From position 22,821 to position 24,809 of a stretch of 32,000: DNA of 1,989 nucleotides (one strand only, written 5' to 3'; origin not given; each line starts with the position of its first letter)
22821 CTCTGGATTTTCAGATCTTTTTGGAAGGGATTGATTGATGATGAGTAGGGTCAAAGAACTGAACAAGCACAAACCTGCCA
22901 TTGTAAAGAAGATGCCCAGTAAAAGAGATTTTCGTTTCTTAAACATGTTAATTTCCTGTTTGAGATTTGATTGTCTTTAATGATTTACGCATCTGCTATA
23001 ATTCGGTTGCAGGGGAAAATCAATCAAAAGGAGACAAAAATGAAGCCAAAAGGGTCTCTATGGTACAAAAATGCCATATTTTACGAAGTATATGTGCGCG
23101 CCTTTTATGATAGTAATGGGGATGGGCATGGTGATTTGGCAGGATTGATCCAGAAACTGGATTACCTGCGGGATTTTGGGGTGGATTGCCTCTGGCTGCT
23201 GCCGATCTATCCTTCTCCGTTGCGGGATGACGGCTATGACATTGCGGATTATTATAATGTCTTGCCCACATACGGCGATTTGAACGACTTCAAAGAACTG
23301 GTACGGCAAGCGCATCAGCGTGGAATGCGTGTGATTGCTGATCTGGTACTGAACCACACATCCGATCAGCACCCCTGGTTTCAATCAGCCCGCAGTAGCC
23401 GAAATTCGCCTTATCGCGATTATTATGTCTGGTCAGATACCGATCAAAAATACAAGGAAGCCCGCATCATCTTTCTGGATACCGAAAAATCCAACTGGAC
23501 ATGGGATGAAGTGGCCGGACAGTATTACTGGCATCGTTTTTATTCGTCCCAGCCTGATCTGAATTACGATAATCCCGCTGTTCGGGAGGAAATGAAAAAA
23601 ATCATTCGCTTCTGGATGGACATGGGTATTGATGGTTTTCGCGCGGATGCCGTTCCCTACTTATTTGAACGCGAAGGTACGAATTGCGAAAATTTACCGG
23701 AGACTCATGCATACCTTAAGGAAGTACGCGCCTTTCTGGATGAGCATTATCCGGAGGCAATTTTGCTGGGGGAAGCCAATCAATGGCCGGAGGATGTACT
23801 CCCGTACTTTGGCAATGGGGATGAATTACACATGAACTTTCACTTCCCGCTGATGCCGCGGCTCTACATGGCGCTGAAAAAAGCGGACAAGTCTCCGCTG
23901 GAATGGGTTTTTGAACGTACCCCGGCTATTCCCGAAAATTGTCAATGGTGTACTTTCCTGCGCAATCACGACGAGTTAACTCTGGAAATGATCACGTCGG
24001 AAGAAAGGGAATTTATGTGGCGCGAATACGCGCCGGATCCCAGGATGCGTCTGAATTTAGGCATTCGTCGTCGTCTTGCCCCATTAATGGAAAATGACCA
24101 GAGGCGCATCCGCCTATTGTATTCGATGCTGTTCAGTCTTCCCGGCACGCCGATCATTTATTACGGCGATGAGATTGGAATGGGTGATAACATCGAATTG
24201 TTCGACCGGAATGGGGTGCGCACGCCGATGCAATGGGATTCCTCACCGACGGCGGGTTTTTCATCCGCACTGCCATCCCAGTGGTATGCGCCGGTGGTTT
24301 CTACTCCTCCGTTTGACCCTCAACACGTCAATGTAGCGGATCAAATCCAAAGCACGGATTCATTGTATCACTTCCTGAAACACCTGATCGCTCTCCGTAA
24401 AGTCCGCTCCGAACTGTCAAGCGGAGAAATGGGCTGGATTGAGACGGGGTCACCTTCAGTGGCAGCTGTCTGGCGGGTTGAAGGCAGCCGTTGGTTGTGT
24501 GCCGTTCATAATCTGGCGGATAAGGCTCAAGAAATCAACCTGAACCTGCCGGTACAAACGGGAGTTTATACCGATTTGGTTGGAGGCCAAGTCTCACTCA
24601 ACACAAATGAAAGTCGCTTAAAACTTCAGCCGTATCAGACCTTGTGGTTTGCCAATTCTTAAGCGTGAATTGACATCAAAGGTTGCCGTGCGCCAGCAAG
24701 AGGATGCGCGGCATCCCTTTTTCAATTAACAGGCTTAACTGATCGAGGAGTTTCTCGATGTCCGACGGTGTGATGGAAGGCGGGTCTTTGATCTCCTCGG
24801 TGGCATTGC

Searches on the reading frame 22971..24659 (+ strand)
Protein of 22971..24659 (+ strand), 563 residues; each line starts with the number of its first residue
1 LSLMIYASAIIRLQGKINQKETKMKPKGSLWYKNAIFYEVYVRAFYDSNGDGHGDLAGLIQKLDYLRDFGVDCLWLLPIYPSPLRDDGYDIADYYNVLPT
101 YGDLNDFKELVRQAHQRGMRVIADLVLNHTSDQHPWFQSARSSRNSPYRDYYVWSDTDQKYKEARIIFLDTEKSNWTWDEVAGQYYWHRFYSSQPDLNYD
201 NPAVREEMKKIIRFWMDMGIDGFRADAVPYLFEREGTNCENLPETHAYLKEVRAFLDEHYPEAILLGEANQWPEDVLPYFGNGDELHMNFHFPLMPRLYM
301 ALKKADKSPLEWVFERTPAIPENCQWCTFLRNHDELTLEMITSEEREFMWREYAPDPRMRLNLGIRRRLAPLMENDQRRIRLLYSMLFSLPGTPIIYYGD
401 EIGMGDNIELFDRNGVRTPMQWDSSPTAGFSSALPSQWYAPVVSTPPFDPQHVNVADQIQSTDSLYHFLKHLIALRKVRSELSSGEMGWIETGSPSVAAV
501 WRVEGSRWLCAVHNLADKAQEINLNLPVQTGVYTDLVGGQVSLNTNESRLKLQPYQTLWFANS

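Call 57: search_protein_families(library=pfam, proteins=[window:22971-24659:+], max_evalue=0.001)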
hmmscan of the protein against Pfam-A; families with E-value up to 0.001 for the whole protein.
window:22971-24659:+ (563 aa): 4 families
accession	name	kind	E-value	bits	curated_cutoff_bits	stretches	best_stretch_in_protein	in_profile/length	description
PF00128.31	Alpha-amylase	-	3e-105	353.5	22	2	40-339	2-320/446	Alpha amylase, catalytic domain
PF11941.14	DUF3459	-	4.1e-05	24.3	22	1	469-559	2-89/90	Domain of unknown function (DUF3459)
PF23915.1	SusG_C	-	0.00038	21.1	27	1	509-557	13-60/62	Alpha-amylase SusG C-terminal domain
PF16657.11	Malt_amylase_C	-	0.00068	20.1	27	0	485-559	1-75/75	Maltogenic Amylase, C-terminal domain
